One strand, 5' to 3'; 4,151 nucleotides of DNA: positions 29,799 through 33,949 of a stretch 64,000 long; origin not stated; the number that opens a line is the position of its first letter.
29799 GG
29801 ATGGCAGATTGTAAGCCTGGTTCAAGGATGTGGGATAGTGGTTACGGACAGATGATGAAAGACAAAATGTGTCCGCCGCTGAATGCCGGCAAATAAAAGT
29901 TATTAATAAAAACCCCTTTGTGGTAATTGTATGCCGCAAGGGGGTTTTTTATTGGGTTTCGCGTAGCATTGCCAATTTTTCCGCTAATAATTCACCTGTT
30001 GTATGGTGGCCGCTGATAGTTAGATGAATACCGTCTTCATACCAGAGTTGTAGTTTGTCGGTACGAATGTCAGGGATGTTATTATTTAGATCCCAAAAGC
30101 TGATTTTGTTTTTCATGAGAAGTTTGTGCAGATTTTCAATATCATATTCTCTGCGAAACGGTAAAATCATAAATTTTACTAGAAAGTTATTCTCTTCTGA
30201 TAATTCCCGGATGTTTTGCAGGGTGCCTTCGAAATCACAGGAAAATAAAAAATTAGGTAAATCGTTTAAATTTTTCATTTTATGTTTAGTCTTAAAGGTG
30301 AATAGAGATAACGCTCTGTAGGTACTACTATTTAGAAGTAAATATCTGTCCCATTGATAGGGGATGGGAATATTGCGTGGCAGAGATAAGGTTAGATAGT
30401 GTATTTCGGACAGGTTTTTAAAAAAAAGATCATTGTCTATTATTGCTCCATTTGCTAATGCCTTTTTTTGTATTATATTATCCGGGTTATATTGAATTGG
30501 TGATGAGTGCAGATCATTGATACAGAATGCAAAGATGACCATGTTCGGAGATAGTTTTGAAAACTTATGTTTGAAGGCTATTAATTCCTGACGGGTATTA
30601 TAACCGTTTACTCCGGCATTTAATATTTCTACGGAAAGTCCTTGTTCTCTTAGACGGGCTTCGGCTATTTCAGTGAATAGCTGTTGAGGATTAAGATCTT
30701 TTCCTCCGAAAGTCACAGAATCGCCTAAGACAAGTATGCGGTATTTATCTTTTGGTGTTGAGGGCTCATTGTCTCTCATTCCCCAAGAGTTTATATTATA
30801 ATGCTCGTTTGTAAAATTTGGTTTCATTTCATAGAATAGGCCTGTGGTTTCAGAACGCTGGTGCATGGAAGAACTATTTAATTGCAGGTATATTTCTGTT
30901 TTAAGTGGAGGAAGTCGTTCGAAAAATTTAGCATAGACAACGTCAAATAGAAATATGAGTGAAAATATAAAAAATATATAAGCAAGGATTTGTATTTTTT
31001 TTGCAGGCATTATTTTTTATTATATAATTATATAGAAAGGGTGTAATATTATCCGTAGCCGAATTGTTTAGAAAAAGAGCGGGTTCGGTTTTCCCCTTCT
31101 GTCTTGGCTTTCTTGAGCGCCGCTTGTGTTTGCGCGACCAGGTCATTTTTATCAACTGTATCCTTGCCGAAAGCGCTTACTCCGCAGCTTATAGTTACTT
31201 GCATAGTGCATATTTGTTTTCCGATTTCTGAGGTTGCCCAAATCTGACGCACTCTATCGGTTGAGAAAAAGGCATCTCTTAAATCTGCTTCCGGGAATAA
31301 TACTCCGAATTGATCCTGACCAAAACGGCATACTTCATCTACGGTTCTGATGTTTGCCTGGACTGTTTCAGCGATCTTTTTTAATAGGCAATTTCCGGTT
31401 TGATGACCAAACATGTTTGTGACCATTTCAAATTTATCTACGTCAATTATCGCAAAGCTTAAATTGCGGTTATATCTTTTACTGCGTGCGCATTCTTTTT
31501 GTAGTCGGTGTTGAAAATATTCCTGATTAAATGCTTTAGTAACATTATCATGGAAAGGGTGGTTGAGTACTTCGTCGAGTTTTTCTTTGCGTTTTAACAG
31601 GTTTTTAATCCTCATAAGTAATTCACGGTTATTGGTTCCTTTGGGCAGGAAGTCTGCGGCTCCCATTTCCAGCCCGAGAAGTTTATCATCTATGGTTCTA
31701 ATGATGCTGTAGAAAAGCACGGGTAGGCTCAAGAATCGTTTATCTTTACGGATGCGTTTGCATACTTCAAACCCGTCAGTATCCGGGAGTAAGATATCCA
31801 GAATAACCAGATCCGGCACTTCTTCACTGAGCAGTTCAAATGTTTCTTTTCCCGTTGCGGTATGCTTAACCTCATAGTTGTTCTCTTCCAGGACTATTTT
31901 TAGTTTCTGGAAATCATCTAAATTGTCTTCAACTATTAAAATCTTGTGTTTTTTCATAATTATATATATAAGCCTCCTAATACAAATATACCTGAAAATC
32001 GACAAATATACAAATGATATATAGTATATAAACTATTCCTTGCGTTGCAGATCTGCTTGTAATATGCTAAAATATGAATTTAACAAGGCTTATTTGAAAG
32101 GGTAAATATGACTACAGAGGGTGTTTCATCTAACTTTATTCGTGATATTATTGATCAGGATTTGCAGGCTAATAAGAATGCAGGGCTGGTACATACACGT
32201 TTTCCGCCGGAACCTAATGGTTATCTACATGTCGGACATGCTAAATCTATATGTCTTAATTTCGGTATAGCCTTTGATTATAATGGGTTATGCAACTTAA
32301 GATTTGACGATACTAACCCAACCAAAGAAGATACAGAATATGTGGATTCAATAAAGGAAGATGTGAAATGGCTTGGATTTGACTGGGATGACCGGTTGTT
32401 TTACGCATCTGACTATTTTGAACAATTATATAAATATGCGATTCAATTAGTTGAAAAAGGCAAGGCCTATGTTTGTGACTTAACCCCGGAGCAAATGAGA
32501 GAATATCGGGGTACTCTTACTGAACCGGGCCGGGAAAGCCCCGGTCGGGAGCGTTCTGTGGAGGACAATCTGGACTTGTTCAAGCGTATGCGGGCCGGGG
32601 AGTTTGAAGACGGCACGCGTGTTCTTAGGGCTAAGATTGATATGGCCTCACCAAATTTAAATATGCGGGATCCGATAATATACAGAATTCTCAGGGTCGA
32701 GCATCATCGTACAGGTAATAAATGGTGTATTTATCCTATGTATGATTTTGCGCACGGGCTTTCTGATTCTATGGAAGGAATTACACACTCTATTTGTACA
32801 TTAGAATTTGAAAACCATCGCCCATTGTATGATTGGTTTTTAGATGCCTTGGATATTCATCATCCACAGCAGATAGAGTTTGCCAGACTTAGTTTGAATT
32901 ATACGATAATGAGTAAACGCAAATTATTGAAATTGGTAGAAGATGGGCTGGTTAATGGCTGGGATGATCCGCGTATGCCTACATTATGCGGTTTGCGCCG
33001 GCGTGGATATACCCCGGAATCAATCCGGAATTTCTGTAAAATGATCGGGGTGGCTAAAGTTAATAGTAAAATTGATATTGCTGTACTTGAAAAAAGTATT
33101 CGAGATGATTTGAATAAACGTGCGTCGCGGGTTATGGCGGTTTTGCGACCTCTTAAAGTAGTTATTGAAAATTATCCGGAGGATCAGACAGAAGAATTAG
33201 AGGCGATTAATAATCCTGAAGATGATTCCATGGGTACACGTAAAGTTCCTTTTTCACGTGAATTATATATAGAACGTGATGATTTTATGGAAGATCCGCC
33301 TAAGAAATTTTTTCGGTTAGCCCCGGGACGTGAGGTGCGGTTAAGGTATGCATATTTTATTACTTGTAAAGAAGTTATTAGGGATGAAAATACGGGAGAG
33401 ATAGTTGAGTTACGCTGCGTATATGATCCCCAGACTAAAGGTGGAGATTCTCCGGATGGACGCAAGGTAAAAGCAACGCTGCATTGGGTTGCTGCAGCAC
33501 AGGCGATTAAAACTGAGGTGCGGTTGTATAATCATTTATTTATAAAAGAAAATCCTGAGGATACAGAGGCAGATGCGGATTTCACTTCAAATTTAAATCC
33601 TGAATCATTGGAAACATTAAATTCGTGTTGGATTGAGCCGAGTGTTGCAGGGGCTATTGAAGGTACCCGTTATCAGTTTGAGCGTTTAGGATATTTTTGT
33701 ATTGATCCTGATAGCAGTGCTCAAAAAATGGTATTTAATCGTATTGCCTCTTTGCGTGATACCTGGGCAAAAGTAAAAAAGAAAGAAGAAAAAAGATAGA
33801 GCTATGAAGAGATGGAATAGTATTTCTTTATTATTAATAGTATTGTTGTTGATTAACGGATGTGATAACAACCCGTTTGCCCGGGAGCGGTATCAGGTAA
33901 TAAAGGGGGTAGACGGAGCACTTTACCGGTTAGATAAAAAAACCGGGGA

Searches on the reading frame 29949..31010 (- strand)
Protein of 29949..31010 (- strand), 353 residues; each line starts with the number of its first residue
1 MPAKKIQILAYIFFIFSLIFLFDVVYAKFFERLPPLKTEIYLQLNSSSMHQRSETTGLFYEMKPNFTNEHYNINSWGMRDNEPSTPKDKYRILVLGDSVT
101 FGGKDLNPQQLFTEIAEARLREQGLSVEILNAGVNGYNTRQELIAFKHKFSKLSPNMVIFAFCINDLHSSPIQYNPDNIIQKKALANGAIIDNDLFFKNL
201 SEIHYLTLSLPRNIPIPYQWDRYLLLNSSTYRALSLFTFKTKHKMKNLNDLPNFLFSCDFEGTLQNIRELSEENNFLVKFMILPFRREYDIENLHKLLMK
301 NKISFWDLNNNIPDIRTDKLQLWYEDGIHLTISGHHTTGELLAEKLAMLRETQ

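Call 29: search_protein_families(library=pfam, proteins=[window:29949-31010:-], max_evalue=0.00001)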
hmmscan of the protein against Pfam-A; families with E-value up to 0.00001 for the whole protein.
window:29949-31010:- (353 aa): 2 families
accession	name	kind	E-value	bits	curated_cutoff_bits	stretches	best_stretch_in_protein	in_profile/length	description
PF13472.12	Lipase_GDSL_2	-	2.4e-09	38.4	32.9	1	94-171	1-79/178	GDSL-like Lipase/Acylhydrolase family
PF00657.28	Lipase_GDSL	-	4.6e-09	37.2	23.6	1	92-341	1-207/208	GDSL-like Lipase/Acylhydrolase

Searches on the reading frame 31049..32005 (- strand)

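Call 29: search_protein_families(library=pfam, proteins=[window:31049-32005:-], max_evalue=0.00001)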
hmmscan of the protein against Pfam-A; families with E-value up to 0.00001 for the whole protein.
window:31049-32005:- (318 aa): 2 families
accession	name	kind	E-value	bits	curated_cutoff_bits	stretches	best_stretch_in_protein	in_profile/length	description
PF00990.26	GGDEF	-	1.4e-31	109.9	23.8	1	151-307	2-161/161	Diguanylate cyclase, GGDEF domain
PF00072.30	Response_reg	-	8.3e-23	81.1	30.2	1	22-133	1-110/111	Response regulator receiver domain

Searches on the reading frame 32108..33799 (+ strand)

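Call 29: search_protein_families(library=pfam, proteins=[window:32108-33799:+], max_evalue=0.00001)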
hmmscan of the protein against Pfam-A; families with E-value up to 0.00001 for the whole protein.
window:32108-33799:+ (563 aa): 3 families
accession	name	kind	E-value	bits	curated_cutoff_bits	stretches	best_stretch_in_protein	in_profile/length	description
PF00749.27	tRNA-synt_1c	-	4.3e-113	377.8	23.4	1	28-336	2-313/314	tRNA synthetases class I (E and Q), catalytic domain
PF03950.23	tRNA-synt_1c_C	-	4.8e-32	110.5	23.9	1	339-440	1-91/91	tRNA synthetases class I (E and Q), anti-codon binding domain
PF20974.2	tRNA-synt_1c_C2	-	1.1e-23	84.1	23.9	1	457-533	1-69/69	tRNA synthetases class I (E and Q), anti-codon binding domain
